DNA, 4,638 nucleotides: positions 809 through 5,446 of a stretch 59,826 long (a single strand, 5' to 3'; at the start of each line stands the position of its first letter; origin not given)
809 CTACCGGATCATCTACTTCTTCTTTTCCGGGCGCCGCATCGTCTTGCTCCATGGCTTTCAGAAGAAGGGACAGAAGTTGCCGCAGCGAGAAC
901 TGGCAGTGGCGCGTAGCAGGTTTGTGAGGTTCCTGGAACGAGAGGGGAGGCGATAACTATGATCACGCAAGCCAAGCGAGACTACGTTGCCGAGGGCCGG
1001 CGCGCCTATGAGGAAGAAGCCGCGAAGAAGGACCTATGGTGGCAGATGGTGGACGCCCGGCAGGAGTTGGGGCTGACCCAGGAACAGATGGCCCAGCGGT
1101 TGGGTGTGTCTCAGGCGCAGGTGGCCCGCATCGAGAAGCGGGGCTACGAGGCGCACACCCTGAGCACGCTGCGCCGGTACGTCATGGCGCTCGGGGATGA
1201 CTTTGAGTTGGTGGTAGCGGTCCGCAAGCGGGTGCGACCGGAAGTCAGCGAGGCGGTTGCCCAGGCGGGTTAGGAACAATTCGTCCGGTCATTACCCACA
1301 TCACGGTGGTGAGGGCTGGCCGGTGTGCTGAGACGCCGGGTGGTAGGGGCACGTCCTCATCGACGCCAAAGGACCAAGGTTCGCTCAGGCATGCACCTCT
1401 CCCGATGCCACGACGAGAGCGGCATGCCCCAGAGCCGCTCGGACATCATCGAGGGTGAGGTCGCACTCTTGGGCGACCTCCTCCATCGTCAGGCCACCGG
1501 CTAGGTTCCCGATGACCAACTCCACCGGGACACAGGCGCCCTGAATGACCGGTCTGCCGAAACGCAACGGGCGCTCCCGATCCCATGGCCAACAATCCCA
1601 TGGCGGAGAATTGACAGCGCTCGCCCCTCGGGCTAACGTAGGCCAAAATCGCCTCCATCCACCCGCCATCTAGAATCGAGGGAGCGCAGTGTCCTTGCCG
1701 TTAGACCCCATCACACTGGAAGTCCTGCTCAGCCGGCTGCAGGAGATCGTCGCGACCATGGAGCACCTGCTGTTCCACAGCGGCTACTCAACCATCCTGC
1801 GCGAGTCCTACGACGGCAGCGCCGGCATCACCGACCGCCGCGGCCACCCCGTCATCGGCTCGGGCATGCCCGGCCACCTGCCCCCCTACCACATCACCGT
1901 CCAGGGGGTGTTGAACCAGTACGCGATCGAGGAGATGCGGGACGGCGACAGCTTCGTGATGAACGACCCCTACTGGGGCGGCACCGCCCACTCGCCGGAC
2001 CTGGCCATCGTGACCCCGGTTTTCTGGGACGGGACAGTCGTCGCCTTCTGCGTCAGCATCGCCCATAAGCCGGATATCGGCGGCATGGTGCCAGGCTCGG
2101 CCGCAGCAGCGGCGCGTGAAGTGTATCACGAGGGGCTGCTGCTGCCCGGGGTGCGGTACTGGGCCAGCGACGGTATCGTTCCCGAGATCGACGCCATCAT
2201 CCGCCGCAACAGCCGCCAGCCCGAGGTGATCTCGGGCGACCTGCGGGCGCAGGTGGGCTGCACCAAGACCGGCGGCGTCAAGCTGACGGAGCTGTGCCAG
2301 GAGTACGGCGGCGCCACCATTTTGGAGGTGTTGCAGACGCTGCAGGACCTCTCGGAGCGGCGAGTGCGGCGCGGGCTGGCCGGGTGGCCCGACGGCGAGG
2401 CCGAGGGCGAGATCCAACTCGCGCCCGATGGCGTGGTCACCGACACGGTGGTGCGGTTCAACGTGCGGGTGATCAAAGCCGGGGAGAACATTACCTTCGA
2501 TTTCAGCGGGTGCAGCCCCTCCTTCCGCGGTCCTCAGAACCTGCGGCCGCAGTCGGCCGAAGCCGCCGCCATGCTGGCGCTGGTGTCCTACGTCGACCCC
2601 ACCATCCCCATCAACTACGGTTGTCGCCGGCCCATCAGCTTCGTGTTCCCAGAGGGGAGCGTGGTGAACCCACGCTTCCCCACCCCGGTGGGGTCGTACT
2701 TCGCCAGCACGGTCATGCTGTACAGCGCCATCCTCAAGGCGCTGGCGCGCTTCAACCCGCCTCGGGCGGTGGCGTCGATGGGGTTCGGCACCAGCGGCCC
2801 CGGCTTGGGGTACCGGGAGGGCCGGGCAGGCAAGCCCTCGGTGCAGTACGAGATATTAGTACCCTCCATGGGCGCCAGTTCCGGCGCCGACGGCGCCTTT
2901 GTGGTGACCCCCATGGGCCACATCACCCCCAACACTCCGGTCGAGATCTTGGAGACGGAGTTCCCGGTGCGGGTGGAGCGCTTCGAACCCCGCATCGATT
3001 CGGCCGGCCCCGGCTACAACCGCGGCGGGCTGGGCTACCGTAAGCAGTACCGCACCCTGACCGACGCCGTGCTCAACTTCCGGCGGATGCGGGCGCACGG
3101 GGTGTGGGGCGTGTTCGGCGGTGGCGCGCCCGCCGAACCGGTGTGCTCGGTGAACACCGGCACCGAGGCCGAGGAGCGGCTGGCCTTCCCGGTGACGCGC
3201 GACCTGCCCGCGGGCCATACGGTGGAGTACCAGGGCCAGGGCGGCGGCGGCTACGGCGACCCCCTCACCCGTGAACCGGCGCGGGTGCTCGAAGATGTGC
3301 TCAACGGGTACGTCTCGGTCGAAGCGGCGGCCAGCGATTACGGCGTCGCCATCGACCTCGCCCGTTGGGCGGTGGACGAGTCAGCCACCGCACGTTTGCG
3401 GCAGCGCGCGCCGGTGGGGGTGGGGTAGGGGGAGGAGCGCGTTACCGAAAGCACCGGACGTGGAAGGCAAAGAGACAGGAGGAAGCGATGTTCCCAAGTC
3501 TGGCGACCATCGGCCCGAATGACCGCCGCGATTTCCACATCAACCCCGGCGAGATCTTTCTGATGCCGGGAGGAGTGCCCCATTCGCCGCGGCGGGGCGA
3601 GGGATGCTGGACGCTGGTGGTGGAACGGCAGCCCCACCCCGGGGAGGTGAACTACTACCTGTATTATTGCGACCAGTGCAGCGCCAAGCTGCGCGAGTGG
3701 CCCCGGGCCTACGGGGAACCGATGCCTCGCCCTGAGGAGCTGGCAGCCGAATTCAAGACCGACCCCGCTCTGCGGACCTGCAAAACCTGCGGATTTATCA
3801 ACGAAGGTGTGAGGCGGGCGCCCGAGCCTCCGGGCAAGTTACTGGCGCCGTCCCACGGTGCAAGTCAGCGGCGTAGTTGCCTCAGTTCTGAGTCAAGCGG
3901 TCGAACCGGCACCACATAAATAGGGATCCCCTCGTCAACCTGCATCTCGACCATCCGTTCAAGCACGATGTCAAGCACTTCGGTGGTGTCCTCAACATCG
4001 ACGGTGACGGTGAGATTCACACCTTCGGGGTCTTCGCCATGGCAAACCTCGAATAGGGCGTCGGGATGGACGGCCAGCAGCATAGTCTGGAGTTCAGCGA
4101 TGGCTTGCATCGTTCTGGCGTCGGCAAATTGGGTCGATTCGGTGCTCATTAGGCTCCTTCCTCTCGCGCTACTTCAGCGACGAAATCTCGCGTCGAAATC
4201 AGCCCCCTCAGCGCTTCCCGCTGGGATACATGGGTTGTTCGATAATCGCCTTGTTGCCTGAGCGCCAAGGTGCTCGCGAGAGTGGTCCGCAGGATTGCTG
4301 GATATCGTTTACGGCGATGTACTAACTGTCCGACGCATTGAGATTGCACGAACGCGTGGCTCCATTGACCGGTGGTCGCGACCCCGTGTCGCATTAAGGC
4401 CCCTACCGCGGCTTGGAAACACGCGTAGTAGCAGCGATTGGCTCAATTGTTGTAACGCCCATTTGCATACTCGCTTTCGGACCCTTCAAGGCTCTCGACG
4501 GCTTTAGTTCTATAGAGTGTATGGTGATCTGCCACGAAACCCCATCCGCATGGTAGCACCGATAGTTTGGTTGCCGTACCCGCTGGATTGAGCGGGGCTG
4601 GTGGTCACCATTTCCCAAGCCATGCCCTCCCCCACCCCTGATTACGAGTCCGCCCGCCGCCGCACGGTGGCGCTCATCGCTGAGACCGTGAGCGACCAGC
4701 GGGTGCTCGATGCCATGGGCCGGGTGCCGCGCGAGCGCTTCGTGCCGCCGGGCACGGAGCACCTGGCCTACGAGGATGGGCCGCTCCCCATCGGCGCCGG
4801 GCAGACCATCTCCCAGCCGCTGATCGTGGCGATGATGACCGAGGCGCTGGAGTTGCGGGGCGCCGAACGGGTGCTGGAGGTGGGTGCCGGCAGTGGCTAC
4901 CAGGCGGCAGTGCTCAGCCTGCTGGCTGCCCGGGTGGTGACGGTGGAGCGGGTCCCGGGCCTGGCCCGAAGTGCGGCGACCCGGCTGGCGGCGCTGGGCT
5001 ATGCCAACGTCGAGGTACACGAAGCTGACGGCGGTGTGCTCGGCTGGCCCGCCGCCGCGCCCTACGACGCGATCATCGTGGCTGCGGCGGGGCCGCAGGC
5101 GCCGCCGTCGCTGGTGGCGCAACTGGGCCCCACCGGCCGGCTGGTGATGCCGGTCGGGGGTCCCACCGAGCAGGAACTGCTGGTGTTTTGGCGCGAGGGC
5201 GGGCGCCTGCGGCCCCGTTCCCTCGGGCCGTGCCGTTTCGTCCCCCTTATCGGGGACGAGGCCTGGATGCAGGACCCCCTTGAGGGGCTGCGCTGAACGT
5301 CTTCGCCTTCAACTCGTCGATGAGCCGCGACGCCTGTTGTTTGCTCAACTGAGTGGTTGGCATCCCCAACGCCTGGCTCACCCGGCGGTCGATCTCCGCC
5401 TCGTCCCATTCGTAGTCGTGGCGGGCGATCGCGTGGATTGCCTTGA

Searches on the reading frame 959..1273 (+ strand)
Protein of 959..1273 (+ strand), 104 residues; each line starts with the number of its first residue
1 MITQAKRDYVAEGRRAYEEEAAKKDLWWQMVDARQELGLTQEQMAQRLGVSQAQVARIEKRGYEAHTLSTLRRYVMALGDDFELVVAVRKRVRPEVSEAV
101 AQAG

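Call 39: search_protein_families(library=pfam, proteins=[window:959-1273:+], max_evalue=0.001)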
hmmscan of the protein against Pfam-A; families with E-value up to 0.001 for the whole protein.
window:959-1273:+ (104 aa): 8 families
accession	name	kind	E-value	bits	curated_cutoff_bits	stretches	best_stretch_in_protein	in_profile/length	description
PF01381.28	HTH_3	-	8.6e-10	38.9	23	1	33-79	4-49/55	Helix-turn-helix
PF13744.12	HTH_37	-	9.1e-09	35.4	27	1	15-86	8-79/80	Helix-turn-helix domain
PF13560.12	HTH_31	-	1.6e-07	32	27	1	33-79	9-55/64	Helix-turn-helix domain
PF04545.22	Sigma70_r4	-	3.5e-05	23.7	24.1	1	31-62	13-44/50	Sigma-70, region 4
PF13413.12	HTH_25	-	5.4e-05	23.4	24.6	1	31-65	3-37/62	Helix-turn-helix domain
PF13384.12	HTH_23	-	6.7e-05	23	24.6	1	22-61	2-40/50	Homeodomain-like domain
PF12844.13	HTH_19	-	7.1e-05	23.1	30.2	1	33-81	7-54/64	Helix-turn-helix domain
PF20432.4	Xre-like-HTH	-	0.00026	21.6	25.8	1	34-61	19-43/63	Antitoxin Xre-like helix-turn-helix domain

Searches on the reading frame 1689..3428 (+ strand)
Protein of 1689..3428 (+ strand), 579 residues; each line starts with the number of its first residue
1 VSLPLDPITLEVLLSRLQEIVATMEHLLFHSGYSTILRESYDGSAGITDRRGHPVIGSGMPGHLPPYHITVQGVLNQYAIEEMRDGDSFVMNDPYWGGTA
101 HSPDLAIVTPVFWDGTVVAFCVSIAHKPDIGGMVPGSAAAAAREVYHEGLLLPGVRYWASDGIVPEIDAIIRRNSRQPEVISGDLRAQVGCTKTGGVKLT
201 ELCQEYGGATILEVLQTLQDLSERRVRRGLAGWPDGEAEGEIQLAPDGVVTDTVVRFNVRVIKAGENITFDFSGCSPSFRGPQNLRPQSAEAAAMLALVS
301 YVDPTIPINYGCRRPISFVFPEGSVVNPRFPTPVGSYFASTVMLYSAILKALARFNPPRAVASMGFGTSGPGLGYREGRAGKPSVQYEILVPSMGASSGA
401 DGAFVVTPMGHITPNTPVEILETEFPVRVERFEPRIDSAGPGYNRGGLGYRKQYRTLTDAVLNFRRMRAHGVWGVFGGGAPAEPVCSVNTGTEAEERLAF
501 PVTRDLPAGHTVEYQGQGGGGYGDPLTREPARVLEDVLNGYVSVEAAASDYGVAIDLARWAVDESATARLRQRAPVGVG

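Call 39: search_protein_families(library=pfam, proteins=[window:1689-3428:+], max_evalue=0.001)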
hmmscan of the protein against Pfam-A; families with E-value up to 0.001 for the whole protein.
window:1689-3428:+ (579 aa): 1 family
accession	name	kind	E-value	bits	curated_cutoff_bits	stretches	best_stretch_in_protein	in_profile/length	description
PF02538.19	Hydantoinase_B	-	7.2e-130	434.3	26.8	1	6-525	1-519/519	Hydantoinase B/oxoprolinase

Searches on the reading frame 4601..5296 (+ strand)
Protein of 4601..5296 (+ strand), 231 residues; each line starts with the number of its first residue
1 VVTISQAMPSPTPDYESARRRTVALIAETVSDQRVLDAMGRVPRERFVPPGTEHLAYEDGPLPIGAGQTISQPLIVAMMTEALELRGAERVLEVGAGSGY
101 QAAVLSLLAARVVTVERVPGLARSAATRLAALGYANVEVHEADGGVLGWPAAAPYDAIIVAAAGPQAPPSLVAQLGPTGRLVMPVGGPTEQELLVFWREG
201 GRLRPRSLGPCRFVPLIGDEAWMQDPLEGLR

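Call 39: search_protein_families(library=pfam, proteins=[window:4601-5296:+], max_evalue=0.001)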
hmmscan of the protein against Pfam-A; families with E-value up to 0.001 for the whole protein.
window:4601-5296:+ (231 aa): 4 families
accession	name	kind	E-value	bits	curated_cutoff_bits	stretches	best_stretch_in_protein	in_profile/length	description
PF01135.25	PCMT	-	1.4e-56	192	20.3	1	29-220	14-209/210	Protein-L-isoaspartate(D-aspartate) O-methyltransferase (PCMT)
PF13649.12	Methyltransf_25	-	1.9e-05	25.7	27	1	91-162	1-72/97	Methyltransferase domain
PF00398.26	RrnaAD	-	0.00024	20.8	24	1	74-144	17-85/263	Ribosomal RNA adenine dimethylase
PF13847.12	Methyltransf_31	-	0.00058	20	27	1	87-159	3-79/145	Methyltransferase domain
